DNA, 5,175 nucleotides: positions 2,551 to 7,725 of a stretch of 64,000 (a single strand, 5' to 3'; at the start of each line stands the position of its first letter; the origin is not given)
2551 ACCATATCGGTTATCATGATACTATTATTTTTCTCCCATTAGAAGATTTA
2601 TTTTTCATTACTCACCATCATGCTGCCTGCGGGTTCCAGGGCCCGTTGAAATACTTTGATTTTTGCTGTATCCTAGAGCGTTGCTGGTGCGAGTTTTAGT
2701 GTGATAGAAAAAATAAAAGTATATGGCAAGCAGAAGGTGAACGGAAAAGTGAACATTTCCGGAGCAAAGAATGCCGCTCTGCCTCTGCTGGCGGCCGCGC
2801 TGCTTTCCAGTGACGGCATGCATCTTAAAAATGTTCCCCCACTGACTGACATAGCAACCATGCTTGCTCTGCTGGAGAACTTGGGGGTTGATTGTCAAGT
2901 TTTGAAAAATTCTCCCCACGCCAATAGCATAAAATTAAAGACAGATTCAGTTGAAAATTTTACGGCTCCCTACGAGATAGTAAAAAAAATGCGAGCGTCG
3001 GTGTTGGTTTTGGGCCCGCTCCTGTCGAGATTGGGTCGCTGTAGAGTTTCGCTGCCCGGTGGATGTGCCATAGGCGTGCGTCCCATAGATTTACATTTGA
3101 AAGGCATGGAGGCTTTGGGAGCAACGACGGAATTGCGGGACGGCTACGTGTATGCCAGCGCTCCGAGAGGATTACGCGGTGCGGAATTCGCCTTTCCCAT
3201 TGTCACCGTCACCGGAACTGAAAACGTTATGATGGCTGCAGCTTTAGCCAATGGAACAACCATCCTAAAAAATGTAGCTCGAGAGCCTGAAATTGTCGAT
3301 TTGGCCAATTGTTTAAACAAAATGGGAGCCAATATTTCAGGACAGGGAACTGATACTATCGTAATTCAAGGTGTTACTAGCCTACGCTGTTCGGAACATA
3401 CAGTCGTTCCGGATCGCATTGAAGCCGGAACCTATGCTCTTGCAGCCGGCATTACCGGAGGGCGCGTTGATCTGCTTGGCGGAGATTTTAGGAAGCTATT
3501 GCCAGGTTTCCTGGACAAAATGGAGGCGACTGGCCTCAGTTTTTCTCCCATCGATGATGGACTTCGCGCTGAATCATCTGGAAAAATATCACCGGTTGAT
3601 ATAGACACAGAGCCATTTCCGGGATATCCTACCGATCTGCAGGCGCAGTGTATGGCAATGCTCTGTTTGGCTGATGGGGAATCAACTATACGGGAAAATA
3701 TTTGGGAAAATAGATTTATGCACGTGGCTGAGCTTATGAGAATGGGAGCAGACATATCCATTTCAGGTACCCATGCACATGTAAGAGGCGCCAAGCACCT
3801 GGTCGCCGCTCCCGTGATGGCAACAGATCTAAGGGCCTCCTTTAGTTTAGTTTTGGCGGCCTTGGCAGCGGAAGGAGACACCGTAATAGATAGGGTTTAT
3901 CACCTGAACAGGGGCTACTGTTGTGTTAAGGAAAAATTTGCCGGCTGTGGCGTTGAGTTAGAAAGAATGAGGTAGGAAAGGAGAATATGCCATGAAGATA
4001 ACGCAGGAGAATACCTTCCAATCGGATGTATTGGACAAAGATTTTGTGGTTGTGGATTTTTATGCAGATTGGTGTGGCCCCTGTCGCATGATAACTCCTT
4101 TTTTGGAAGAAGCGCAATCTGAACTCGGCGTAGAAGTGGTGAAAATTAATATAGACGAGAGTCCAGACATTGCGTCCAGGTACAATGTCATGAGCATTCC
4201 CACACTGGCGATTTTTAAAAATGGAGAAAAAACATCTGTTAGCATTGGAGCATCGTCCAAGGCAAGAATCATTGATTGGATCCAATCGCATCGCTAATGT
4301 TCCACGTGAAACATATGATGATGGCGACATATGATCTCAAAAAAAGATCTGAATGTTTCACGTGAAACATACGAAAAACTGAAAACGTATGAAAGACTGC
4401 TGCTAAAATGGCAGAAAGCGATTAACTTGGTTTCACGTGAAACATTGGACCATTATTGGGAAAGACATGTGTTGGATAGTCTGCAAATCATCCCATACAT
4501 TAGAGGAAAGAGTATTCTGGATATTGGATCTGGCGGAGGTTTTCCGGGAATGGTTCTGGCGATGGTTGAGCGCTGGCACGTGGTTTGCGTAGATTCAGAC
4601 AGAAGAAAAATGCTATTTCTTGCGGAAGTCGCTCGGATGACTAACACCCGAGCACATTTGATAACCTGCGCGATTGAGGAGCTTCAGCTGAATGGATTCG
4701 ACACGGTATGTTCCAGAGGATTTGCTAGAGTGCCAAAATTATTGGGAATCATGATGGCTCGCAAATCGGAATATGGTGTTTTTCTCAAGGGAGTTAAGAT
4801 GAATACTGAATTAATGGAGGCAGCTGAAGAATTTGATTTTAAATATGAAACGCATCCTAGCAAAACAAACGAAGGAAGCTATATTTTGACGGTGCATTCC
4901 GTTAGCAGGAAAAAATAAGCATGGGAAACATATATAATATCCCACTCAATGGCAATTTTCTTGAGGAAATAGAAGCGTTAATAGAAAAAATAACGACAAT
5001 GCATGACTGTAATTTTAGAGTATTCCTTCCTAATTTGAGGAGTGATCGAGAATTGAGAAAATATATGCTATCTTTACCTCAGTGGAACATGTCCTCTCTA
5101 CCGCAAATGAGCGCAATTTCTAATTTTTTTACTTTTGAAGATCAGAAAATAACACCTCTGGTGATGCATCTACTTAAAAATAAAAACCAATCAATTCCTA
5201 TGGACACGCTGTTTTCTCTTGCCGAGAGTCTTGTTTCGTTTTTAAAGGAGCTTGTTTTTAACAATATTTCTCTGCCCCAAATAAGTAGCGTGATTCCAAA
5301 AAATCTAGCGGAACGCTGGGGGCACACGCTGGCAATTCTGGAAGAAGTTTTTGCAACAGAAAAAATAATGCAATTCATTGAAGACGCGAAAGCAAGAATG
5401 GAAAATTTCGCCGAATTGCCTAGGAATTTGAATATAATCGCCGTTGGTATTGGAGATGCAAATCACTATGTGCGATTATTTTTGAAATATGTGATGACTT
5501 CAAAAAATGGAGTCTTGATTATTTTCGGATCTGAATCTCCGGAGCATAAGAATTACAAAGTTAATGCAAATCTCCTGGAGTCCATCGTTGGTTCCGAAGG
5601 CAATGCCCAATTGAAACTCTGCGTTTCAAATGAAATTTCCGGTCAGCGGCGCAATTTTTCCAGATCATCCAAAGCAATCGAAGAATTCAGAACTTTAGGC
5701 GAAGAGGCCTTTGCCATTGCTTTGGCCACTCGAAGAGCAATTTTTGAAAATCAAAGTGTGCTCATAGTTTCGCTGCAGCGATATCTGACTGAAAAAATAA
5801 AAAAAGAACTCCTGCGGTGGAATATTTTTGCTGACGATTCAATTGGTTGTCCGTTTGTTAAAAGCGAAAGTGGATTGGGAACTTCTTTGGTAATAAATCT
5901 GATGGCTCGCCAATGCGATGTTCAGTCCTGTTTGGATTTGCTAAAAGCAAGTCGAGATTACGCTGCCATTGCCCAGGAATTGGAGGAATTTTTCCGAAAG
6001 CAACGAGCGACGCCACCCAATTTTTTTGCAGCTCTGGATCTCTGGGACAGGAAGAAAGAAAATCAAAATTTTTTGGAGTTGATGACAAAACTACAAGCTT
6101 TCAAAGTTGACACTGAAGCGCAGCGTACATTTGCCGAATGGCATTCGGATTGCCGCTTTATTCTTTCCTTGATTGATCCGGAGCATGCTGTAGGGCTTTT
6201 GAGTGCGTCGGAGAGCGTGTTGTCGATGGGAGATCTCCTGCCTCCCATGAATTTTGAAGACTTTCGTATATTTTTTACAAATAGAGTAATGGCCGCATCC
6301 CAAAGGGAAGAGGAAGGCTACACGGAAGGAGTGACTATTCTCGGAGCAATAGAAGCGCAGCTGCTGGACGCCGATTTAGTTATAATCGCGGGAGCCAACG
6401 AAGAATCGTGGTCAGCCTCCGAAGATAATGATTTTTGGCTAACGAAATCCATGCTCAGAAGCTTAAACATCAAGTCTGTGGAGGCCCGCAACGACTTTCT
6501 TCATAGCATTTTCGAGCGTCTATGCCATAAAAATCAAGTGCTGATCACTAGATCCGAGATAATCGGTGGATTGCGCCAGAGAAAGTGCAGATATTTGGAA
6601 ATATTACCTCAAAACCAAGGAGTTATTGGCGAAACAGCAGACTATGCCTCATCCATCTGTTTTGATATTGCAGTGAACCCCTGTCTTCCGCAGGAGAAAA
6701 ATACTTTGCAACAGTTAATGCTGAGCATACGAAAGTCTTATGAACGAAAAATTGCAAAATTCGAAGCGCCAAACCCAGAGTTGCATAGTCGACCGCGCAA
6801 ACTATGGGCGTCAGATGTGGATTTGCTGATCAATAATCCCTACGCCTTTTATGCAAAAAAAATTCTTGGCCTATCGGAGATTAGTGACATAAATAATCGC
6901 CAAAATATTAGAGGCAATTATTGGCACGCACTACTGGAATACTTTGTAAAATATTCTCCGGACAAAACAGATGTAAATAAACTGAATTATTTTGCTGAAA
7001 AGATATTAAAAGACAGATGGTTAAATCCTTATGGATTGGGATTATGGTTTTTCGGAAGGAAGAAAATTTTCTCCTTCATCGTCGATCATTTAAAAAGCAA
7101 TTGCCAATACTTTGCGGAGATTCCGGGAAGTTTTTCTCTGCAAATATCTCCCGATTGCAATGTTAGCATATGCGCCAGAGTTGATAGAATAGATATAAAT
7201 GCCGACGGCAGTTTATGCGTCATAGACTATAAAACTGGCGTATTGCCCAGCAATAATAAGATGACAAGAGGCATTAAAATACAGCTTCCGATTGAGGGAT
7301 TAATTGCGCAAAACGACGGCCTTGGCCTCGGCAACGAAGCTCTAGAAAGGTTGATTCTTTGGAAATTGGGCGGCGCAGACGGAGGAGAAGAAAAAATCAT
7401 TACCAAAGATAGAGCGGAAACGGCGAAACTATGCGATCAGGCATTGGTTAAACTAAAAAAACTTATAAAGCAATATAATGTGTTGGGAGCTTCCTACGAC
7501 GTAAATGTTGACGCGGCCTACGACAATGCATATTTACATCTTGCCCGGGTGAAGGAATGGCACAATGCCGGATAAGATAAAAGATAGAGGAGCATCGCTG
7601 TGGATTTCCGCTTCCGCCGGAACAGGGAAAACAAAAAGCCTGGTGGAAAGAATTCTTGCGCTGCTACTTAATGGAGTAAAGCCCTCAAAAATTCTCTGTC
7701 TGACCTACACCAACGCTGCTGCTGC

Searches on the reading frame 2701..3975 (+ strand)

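Call 13: search_protein_families(library=pfam, proteins=[window:2701-3975:+], max_evalue=0.00001)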
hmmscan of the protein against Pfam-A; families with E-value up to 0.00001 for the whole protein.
window:2701-3975:+ (424 aa): 1 family
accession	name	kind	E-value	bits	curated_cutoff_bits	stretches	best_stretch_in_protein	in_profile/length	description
PF00275.25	EPSP_synthase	-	1.6e-97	327.3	22.8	1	8-412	2-416/417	EPSP synthase (3-phosphoshikimate 1-carboxyvinyltransferase)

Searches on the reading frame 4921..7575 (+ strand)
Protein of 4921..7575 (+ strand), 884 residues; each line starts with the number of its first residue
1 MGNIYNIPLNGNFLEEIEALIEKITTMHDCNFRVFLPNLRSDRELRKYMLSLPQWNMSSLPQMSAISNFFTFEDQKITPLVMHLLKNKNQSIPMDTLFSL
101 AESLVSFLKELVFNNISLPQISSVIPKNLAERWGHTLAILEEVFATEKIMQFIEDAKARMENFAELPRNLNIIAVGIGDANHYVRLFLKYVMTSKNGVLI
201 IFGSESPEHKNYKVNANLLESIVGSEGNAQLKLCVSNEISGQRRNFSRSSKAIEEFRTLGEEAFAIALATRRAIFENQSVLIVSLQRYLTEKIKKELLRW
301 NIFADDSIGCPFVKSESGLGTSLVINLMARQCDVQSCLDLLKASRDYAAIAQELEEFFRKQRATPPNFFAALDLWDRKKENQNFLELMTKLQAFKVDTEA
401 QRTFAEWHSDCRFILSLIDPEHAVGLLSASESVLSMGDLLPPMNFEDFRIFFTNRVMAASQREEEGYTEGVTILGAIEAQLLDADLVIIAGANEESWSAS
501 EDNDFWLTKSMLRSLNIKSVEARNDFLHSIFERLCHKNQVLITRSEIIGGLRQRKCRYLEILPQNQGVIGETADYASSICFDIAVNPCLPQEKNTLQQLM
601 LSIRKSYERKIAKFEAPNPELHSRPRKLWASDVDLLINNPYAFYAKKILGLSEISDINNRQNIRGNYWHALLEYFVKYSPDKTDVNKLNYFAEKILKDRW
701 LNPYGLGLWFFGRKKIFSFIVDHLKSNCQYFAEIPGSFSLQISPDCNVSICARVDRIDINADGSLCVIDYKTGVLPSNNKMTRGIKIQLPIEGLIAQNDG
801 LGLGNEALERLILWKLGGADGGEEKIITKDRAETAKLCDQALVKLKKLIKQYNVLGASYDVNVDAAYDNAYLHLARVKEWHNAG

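Call 13: search_protein_families(library=pfam, proteins=[window:4921-7575:+], max_evalue=0.00001)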
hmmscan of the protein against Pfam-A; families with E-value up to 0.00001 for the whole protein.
window:4921-7575:+ (884 aa): 1 family
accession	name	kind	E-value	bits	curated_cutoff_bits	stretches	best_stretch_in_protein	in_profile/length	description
PF12705.13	PDDEXK_1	-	3e-14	54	22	1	631-850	5-222/247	PD-(D/E)XK nuclease superfamily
